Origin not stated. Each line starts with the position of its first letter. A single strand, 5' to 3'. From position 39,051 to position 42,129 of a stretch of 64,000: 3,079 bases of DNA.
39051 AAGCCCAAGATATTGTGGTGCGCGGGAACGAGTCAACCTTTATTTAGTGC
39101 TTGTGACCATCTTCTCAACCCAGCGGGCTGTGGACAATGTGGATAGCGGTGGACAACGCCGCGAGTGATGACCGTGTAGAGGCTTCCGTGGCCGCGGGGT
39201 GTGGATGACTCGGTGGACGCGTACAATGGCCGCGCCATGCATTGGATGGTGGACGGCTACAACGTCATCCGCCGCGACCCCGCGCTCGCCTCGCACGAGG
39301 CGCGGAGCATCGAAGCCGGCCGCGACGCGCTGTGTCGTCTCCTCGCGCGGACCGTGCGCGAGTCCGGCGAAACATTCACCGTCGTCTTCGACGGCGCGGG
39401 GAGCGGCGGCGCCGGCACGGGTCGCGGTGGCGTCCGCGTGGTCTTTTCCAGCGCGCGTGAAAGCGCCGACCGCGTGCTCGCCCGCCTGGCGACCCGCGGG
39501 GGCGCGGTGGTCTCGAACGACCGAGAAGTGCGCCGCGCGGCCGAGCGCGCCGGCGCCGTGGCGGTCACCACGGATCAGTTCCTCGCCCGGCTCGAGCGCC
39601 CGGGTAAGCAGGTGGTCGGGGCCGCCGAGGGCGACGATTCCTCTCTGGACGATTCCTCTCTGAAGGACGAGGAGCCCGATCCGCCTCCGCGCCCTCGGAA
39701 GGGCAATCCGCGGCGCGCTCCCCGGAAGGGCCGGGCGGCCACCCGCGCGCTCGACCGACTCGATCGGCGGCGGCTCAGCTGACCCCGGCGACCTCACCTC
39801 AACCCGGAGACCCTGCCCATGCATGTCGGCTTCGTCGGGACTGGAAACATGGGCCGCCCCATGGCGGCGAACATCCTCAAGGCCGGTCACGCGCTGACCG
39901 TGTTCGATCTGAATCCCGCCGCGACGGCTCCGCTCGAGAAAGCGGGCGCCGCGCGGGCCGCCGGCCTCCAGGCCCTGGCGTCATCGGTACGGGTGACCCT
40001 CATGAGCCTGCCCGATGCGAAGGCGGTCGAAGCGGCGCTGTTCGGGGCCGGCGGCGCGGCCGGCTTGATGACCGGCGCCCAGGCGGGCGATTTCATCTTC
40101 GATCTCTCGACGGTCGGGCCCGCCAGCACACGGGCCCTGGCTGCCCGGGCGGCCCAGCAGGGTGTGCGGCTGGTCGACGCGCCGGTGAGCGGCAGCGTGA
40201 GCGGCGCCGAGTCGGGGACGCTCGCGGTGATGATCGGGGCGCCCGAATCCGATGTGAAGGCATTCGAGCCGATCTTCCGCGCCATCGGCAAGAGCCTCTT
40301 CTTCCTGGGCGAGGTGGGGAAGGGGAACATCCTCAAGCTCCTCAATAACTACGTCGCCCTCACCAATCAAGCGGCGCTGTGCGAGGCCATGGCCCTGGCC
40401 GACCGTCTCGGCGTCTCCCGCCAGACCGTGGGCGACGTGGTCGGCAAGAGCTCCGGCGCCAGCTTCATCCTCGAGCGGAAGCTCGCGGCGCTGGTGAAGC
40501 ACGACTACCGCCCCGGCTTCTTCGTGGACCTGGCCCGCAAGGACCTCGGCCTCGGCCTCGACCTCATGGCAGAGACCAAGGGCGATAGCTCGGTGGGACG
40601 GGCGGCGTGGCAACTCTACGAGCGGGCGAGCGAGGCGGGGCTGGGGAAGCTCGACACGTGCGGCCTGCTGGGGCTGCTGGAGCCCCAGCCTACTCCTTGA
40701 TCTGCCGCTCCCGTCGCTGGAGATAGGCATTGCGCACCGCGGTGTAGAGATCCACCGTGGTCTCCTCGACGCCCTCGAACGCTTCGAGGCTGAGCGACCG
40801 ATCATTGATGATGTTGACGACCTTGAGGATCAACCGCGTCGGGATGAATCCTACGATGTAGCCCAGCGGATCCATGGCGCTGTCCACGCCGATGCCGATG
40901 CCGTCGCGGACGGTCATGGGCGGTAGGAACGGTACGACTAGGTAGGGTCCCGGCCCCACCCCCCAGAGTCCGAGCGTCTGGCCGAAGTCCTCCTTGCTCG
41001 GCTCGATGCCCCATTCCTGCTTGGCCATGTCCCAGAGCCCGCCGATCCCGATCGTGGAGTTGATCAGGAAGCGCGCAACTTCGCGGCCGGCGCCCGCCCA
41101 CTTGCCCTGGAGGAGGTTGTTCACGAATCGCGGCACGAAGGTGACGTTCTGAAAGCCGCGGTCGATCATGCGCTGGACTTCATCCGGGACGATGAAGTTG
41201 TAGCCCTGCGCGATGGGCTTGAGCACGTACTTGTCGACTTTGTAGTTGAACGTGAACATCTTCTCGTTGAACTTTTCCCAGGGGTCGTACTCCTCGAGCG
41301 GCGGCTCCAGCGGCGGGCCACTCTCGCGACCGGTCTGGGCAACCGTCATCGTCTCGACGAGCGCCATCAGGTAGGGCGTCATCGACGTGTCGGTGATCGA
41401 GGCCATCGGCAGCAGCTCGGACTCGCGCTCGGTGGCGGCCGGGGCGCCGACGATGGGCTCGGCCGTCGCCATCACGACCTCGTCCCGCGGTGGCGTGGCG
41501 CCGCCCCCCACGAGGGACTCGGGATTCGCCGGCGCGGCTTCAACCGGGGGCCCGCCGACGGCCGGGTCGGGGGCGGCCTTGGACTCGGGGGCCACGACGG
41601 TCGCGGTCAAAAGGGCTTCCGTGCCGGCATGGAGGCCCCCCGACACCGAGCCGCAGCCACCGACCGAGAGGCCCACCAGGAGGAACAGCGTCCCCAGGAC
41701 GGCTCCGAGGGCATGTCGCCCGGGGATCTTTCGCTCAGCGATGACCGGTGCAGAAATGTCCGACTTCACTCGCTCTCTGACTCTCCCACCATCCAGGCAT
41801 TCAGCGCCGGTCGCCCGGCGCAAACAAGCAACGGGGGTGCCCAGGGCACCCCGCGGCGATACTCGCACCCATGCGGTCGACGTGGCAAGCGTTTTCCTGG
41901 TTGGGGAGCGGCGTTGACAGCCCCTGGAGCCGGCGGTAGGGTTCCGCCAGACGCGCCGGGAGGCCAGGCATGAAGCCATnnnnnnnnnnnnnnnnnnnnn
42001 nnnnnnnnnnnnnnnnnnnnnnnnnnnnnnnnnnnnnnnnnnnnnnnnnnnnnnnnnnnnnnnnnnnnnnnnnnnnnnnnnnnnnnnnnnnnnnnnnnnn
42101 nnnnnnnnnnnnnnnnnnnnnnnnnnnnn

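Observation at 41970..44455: Discrete two-gene operon: KAS III condensing enzyme with a ~290-aa unknown N-terminal domain plus an alpha/beta hydrolase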

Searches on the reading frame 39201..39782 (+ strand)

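Call 3: search_protein_families(library=pfam, proteins=[window:39201-39782:+], max_evalue=0.01)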
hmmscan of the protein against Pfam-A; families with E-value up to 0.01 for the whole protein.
window:39201-39782:+ (193 aa): 1 family
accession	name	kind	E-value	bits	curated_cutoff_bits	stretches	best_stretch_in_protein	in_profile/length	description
PF05991.17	NYN_YacP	-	1.7e-18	67.6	24.6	1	16-143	2-139/166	YacP-like NYN domain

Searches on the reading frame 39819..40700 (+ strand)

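Call 3: search_protein_families(library=pfam, proteins=[window:39819-40700:+], max_evalue=0.01)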
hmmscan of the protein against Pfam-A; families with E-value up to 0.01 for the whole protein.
window:39819-40700:+ (293 aa): 5 families
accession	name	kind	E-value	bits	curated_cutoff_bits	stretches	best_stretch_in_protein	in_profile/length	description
PF03446.21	NAD_binding_2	-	1.4e-42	145.9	21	1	3-162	2-159/161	NAD binding domain of 6-phosphogluconate dehydrogenase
PF14833.11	NAD_binding_11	-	1.4e-26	93.5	30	1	167-286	1-121/122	NAD-binding of NADP-dependent 3-hydroxyisobutyrate dehydrogenase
PF03807.23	F420_oxidored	-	0.00014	22.8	21.6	1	3-59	2-62/94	NADP oxidoreductase coenzyme F420-dependent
PF02737.24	3HCDH_N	-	0.002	18.5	22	1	2-53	1-49/180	3-hydroxyacyl-CoA dehydrogenase, NAD binding domain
PF02826.25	2-Hacid_dh_C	-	0.0092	15.8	25.1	0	2-69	38-104/178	D-isomer specific 2-hydroxyacid dehydrogenase, NAD binding domain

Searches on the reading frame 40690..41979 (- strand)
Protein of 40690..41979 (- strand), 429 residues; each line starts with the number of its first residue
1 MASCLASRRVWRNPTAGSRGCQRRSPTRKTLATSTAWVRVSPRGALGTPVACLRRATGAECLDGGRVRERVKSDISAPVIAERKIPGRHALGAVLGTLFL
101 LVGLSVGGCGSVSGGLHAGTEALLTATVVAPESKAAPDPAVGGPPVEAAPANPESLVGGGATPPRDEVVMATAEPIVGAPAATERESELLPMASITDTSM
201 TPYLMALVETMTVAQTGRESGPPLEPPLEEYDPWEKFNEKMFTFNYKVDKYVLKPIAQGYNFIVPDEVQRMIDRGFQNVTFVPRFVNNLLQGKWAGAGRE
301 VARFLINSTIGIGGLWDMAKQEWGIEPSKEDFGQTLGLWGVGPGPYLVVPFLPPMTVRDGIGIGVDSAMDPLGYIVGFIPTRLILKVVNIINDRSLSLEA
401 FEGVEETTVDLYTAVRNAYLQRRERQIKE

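Call 3: search_protein_families(library=pfam, proteins=[window:40690-41979:-], max_evalue=0.01)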
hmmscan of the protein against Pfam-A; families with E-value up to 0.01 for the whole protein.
window:40690-41979:- (429 aa): 1 family
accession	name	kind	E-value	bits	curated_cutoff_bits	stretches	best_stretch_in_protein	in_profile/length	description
PF04333.18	MlaA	-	3.2e-70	236.2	25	1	231-425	2-194/195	MlaA lipoprotein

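Call 4: search_protein_families(library=ncbifam, proteins=[window:40690-41979:-], max_evalue=0.01)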
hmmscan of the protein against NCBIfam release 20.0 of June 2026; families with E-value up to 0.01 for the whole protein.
window:40690-41979:- (429 aa): 1 family
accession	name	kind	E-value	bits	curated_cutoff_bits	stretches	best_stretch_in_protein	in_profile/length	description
NF011672.1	PRK15091.1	equivalog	5.3e-29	101.3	375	1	229-424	28-223/252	phospholipid-binding lipoprotein MlaA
